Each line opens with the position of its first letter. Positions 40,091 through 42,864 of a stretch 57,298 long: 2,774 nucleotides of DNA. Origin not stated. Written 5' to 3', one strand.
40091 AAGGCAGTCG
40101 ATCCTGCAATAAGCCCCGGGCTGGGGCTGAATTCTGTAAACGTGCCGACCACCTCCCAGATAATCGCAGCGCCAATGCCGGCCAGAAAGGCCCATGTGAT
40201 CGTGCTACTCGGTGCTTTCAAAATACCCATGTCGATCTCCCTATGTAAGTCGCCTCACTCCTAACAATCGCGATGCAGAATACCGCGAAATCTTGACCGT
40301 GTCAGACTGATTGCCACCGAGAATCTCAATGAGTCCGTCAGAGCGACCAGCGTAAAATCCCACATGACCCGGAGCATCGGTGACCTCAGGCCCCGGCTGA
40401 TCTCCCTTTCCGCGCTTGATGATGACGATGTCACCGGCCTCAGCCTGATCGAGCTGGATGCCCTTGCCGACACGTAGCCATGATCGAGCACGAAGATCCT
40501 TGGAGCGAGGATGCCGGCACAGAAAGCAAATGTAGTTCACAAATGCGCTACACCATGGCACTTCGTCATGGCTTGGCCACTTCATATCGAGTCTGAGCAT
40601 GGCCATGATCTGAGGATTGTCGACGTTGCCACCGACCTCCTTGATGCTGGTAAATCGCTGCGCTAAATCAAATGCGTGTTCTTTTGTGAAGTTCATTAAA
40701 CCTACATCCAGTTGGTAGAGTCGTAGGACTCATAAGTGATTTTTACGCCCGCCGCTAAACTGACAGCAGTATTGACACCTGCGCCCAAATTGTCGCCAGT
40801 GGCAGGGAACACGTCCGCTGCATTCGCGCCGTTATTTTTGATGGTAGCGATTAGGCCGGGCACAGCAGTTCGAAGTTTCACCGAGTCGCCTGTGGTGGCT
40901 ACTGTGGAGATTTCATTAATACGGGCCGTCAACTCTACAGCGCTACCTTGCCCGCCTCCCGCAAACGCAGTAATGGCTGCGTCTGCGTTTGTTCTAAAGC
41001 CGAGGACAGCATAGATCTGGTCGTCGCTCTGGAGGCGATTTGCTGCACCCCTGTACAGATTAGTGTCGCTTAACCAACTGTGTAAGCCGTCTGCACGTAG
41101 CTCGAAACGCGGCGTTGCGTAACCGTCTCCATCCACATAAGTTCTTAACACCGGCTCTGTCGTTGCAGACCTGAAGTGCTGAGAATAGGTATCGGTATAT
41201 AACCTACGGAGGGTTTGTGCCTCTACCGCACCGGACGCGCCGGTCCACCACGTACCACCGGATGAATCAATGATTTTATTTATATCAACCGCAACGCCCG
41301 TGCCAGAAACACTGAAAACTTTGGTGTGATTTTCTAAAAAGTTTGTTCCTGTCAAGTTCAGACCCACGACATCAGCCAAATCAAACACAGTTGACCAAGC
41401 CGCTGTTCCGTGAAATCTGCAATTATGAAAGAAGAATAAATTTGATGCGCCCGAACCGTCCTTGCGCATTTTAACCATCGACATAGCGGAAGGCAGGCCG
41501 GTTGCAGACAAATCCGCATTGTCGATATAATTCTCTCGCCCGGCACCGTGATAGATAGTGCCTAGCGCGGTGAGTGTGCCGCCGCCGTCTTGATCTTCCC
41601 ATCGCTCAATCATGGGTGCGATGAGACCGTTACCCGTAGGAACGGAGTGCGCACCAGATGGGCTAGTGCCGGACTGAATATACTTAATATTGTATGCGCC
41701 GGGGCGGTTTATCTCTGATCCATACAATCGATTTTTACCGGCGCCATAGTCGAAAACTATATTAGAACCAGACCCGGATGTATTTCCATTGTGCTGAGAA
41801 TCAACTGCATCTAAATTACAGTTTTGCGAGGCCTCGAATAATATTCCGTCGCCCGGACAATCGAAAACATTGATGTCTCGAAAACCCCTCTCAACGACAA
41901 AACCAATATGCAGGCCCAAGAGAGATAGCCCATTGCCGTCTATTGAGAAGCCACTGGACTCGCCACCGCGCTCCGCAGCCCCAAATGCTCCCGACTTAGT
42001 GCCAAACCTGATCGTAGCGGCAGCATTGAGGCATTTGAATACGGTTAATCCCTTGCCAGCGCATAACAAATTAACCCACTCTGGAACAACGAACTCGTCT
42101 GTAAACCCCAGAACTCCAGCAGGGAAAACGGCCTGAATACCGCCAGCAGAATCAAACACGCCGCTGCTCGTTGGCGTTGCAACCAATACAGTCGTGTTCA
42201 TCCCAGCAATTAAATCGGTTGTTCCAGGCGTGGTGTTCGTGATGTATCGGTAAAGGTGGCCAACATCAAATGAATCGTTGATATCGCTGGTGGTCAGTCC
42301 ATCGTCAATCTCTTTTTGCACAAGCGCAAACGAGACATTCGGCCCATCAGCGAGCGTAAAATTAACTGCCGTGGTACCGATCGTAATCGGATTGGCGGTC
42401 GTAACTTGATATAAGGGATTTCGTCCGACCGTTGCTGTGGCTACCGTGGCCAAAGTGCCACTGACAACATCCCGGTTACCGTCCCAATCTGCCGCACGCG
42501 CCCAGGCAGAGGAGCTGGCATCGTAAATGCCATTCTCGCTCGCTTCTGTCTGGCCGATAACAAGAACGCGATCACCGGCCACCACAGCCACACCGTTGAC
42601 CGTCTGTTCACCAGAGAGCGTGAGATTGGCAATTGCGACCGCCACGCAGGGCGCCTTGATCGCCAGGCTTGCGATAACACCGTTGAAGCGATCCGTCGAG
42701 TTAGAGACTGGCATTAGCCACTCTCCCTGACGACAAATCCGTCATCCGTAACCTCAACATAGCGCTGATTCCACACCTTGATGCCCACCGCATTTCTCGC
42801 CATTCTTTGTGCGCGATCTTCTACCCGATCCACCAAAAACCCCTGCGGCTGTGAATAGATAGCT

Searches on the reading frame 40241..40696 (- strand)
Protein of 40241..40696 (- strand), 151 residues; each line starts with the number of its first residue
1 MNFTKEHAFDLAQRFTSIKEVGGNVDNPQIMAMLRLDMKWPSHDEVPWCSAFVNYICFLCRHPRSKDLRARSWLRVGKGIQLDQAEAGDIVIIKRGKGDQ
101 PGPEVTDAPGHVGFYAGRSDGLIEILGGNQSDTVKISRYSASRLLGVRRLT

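Call 64: search_protein_families(library=pfam, proteins=[window:40241-40696:-], max_evalue=0.01)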
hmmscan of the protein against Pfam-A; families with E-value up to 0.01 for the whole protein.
window:40241-40696:- (151 aa): 0 families

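Call 65: search_protein_families(library=phrogs, proteins=[window:40241-40696:-], max_evalue=0.001)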
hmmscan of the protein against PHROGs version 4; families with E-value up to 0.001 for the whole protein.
window:40241-40696:- (151 aa): 2 families
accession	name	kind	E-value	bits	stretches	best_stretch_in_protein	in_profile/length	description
phrog_1259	-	tail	5.1e-25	88.4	1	5-148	988-1127/1179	baseplate hub subunit and tail lysozyme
phrog_21357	-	lysis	0.00012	22.5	0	75-138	80-136/225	endolysin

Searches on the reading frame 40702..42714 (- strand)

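Call 21: search_protein_families(library=phrogs, proteins=[window:40702-42714:-], max_evalue=0.001)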
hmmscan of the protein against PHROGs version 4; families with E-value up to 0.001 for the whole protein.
window:40702-42714:- (670 aa): 10 families
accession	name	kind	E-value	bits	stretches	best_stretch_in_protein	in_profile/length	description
phrog_11518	-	tail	1.9e-26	93.6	1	15-128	161-271/812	tail fiber protein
phrog_2647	-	head and packaging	3.6e-23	83.2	1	11-121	109-222/336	head decoration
phrog_27782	-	unknown function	2e-21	77.4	1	8-148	155-296/644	-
phrog_14824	-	unknown function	2.9e-21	76.3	1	4-121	3-120/719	-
phrog_17264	-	unknown function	4.3e-21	76.2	1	27-119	5-96/147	-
phrog_16867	-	unknown function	2.9e-18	66.7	1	14-124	66-179/631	-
phrog_24595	-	head and packaging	3.4e-17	63.8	1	12-117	35-142/325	virion structural protein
phrog_14570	-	unknown function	2.6e-13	50.5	1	26-120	174-270/540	-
phrog_2824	-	head and packaging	3.9e-13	49.3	1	15-121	928-1036/1151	virion structural protein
phrog_30390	-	unknown function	1.2e-09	38.2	1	34-125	544-642/766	-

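Call 22: search_protein_families(library=pfam, proteins=[window:40702-42714:-], max_evalue=0.01)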
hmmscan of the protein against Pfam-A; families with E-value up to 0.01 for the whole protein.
window:40702-42714:- (670 aa): 0 families
